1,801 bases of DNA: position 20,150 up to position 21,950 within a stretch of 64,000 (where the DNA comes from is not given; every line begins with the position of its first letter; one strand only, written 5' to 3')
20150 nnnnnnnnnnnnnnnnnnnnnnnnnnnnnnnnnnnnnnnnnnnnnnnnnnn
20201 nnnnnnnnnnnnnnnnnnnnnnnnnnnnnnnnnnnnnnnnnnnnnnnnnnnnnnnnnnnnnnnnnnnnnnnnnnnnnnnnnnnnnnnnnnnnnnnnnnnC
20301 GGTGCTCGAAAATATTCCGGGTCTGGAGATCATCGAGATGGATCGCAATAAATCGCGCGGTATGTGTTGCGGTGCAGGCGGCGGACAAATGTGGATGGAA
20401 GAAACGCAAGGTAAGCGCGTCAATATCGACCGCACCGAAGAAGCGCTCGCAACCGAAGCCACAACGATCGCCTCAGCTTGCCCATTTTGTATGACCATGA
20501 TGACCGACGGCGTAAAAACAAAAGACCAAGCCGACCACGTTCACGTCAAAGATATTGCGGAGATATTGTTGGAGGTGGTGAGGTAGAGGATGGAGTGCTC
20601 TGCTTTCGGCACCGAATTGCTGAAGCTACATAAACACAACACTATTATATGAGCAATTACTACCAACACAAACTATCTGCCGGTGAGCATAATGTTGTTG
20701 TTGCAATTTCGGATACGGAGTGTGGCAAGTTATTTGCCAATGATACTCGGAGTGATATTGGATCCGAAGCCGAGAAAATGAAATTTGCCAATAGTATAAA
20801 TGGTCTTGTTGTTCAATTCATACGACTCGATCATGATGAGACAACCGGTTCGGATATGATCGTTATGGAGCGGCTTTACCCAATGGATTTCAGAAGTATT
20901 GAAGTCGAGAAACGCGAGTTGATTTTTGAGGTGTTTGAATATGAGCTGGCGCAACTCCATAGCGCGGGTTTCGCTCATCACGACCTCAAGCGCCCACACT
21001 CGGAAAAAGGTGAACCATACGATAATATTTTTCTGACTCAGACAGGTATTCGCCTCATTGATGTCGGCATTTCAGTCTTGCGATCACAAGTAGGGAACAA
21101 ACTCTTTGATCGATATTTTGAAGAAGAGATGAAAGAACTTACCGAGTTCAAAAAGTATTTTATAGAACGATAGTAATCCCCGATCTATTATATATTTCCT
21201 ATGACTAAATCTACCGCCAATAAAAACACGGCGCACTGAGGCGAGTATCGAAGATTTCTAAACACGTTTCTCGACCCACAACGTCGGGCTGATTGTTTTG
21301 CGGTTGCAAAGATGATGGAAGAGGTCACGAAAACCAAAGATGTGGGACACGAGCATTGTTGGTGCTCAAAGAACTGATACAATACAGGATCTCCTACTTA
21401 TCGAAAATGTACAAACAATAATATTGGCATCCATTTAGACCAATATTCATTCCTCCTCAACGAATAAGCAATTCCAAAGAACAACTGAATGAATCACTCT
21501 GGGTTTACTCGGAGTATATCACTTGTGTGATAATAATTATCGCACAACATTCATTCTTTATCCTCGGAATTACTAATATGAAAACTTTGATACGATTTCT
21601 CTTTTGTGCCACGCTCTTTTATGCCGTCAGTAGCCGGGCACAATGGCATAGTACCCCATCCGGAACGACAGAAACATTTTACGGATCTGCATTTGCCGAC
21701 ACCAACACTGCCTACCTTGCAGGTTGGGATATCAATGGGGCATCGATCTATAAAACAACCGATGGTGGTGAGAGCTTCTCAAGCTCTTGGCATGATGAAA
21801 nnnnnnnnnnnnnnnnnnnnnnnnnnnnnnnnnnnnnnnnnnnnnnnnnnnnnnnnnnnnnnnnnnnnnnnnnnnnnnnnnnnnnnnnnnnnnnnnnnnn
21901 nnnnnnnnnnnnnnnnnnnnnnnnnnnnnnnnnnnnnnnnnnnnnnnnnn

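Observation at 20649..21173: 174-aa minimal kinase-like protein with an 11-residue insertion in the catalytic loop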

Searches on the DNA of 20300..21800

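Call 72: search_rna_families(source=window, start=20300, end=21800, threshold=evalue, max_evalue=0.1)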
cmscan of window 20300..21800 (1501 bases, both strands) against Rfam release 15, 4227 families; matches with E-value up to 0.1: 0.
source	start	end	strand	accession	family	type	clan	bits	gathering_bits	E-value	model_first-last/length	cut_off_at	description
